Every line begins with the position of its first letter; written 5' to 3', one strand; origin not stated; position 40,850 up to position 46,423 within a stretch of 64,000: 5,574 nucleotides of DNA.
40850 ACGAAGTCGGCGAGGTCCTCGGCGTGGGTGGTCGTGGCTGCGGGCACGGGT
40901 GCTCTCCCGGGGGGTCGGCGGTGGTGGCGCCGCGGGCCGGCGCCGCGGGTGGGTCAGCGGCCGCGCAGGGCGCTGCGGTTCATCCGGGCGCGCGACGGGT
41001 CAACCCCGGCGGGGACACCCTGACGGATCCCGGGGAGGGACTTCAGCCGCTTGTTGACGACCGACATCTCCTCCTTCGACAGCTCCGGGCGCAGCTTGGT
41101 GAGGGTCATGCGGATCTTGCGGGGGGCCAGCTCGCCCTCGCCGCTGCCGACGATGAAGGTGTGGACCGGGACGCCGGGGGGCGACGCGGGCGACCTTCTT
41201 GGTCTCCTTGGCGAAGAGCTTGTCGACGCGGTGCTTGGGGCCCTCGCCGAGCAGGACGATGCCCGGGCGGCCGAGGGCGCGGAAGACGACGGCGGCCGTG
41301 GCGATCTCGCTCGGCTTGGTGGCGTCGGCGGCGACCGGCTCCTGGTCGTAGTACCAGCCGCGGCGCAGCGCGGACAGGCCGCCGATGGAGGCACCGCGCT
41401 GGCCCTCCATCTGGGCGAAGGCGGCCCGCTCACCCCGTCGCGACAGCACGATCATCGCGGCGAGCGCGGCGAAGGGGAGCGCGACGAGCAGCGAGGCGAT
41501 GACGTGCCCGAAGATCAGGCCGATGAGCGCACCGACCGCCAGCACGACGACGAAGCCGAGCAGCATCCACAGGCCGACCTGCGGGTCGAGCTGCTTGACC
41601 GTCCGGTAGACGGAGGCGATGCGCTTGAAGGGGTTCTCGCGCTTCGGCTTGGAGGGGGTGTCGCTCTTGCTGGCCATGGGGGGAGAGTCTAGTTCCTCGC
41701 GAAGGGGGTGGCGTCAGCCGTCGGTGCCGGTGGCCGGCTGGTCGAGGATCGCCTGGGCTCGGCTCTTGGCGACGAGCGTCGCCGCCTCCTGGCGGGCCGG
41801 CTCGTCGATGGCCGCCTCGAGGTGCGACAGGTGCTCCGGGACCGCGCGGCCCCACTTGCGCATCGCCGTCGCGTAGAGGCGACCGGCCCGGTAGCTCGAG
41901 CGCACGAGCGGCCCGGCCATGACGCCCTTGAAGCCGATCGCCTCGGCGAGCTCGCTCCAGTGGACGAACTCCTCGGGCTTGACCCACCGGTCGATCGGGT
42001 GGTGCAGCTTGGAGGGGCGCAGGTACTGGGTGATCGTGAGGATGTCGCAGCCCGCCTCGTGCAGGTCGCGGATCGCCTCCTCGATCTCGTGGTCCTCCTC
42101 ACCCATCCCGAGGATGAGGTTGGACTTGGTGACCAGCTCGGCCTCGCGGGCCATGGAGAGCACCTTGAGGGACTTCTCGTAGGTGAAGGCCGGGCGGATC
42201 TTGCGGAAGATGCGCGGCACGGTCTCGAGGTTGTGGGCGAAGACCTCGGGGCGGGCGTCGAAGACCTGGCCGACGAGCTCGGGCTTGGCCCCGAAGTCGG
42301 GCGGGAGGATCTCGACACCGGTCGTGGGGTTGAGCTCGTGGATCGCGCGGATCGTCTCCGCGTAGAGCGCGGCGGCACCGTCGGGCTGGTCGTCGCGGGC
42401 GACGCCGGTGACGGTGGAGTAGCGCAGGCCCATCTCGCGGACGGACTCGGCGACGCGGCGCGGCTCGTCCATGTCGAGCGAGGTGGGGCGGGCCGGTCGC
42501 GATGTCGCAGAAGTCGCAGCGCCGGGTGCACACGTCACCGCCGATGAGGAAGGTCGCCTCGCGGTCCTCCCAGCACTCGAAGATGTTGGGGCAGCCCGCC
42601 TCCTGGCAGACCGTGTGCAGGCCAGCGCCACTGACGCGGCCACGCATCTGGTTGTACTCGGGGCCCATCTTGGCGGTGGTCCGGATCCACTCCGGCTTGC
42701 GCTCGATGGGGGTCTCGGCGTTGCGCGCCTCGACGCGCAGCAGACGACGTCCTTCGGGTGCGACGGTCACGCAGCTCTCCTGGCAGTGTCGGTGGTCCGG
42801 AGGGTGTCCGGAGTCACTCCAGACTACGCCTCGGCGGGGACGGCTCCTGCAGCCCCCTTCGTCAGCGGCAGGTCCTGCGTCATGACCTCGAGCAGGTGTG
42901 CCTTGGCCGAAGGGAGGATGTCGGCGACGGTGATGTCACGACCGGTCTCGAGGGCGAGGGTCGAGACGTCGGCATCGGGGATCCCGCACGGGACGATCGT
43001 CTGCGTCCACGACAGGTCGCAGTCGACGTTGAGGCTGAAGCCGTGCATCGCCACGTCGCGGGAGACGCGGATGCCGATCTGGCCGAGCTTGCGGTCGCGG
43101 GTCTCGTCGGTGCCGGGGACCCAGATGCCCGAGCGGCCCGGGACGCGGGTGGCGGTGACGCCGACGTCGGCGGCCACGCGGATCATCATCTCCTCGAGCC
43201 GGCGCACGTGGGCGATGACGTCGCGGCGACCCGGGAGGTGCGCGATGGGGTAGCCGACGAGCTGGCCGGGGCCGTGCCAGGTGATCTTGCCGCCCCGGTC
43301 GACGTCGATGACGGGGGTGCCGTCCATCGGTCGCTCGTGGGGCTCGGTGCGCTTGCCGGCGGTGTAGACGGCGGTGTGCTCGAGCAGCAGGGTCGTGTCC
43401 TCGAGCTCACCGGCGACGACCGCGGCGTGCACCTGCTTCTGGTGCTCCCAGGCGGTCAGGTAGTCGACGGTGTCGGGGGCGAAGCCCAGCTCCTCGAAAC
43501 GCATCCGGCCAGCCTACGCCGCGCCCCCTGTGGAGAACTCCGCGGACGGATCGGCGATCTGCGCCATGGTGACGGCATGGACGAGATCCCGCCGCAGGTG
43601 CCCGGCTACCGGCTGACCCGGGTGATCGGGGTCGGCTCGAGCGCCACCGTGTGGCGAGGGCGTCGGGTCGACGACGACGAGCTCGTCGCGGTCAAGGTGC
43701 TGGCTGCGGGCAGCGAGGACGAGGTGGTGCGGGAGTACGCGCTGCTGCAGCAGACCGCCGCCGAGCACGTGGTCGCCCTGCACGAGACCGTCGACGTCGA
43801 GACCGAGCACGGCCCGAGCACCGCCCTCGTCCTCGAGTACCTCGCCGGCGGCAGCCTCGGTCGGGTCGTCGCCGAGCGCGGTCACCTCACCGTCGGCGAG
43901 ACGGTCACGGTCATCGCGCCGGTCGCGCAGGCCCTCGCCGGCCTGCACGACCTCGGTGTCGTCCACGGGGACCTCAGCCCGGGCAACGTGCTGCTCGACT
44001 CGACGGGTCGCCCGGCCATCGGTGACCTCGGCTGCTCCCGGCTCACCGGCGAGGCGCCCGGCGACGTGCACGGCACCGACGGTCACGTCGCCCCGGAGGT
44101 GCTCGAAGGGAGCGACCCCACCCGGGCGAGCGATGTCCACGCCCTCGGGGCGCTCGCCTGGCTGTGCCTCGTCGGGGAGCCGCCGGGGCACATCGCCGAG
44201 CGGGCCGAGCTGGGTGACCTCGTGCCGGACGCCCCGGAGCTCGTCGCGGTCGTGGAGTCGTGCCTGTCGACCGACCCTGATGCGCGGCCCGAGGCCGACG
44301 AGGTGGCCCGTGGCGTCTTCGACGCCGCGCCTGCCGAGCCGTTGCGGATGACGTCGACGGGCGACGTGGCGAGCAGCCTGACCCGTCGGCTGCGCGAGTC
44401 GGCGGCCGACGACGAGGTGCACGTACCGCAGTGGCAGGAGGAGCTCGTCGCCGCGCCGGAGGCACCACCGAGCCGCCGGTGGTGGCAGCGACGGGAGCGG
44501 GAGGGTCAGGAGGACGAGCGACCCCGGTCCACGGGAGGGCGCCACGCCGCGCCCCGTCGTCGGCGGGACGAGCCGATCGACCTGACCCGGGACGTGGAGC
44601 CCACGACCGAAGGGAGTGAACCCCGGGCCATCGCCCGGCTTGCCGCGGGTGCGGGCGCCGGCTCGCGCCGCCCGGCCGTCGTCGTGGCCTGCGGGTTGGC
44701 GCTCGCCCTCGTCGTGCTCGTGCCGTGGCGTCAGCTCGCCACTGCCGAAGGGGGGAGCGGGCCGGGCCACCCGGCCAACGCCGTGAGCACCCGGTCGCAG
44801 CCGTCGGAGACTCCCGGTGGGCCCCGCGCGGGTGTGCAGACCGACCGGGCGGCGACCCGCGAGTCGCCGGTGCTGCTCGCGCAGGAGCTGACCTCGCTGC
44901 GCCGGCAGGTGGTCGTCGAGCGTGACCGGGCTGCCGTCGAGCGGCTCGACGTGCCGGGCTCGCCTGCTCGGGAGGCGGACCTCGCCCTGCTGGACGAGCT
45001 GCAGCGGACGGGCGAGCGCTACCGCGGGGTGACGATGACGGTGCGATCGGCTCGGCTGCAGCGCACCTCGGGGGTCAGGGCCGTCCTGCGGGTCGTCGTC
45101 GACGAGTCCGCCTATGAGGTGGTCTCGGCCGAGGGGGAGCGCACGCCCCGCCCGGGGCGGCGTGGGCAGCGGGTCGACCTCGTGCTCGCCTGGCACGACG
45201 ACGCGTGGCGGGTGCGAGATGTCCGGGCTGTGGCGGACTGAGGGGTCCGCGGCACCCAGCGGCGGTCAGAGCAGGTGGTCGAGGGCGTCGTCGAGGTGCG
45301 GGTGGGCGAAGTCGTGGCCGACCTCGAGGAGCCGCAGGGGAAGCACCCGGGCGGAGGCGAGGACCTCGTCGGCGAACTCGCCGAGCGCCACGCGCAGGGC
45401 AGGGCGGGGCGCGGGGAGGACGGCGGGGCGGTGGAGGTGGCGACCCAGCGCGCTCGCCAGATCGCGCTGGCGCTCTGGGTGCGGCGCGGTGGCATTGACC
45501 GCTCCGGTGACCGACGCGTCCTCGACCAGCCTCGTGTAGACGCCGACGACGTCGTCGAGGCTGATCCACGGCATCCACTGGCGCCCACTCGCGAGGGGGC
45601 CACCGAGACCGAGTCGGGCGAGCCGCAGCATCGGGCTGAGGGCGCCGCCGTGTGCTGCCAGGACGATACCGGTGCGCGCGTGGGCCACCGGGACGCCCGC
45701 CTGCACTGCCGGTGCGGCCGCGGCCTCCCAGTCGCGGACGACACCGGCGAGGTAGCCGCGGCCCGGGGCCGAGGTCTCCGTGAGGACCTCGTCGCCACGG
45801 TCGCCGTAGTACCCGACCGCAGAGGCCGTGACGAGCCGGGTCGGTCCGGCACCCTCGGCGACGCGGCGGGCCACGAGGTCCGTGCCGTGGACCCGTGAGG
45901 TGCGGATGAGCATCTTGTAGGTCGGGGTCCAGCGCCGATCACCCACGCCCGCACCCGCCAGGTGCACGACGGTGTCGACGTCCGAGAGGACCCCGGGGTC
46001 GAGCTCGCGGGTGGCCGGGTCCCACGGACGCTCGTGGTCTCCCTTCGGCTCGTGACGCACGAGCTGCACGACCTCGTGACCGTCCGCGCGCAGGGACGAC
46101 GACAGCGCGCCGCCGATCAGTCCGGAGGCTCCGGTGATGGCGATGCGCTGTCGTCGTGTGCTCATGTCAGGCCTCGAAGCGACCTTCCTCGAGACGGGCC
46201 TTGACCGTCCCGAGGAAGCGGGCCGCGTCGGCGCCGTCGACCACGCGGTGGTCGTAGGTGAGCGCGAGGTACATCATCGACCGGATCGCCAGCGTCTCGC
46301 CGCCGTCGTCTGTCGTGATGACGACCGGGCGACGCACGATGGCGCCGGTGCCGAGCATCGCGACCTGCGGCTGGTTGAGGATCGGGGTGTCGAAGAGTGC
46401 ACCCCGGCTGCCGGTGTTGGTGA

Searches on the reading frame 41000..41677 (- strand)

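Call 9: search_protein_families(library=pfam, proteins=[window:41000-41677:-], max_evalue=0.001)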
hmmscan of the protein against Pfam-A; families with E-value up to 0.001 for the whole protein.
window:41000-41677:- (225 aa): 1 family
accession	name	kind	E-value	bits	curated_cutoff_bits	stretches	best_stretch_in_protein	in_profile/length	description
PF13829.11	DUF4191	-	6.7e-41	140.5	30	1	11-168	2-151/219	Domain of unknown function (DUF4191)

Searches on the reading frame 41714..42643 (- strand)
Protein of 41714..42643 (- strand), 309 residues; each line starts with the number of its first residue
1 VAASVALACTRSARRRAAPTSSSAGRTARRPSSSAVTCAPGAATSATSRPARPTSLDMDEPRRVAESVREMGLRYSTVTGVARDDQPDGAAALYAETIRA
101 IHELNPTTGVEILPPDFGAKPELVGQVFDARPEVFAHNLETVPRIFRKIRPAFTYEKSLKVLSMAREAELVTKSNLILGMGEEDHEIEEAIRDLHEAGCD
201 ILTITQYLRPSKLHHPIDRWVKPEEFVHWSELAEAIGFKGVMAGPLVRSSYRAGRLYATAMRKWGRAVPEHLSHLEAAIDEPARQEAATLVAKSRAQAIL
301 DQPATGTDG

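Call 9: search_protein_families(library=pfam, proteins=[window:41714-42643:-], max_evalue=0.001)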
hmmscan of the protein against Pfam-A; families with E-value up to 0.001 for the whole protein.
window:41714-42643:- (309 aa): 1 family
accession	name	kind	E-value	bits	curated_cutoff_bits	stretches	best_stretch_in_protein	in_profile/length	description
PF04055.27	Radical_SAM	-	6.9e-15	56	29.5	1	48-194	20-166/166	Radical SAM superfamily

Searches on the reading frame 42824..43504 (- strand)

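Call 9: search_protein_families(library=pfam, proteins=[window:42824-43504:-], max_evalue=0.001)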
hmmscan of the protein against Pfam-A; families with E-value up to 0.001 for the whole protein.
window:42824-43504:- (226 aa): 1 family
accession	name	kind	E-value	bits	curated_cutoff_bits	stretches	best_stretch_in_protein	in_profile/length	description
PF21948.1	LplA-B_cat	-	5.7e-39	134.6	27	1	14-201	1-196/200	Lipoyl protein ligase A/B catalytic domain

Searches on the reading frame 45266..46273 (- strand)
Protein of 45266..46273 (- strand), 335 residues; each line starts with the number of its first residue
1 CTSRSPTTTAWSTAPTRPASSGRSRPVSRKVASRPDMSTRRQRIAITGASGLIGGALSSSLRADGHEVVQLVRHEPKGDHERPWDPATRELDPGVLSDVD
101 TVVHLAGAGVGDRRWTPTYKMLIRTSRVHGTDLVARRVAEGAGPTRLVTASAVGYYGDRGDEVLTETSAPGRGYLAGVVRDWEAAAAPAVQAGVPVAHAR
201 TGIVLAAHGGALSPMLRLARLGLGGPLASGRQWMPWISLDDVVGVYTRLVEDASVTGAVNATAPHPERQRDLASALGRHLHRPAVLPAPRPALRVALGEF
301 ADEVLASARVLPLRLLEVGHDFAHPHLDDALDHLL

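Call 9: search_protein_families(library=pfam, proteins=[window:45266-46273:-], max_evalue=0.001)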
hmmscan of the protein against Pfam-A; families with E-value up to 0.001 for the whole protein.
window:45266-46273:- (335 aa): 3 families
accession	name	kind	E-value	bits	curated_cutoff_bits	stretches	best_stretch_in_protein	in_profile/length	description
PF08338.16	DUF1731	-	1.1e-16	60.7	27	1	288-334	1-47/47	Domain of unknown function (DUF1731)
PF01370.27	Epimerase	-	1.7e-14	54.2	20.9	1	44-252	1-227/240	NAD dependent epimerase/dehydratase family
PF13460.12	NAD_binding_10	-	0.00059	20.2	27.2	0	48-162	1-108/184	NAD(P)H-binding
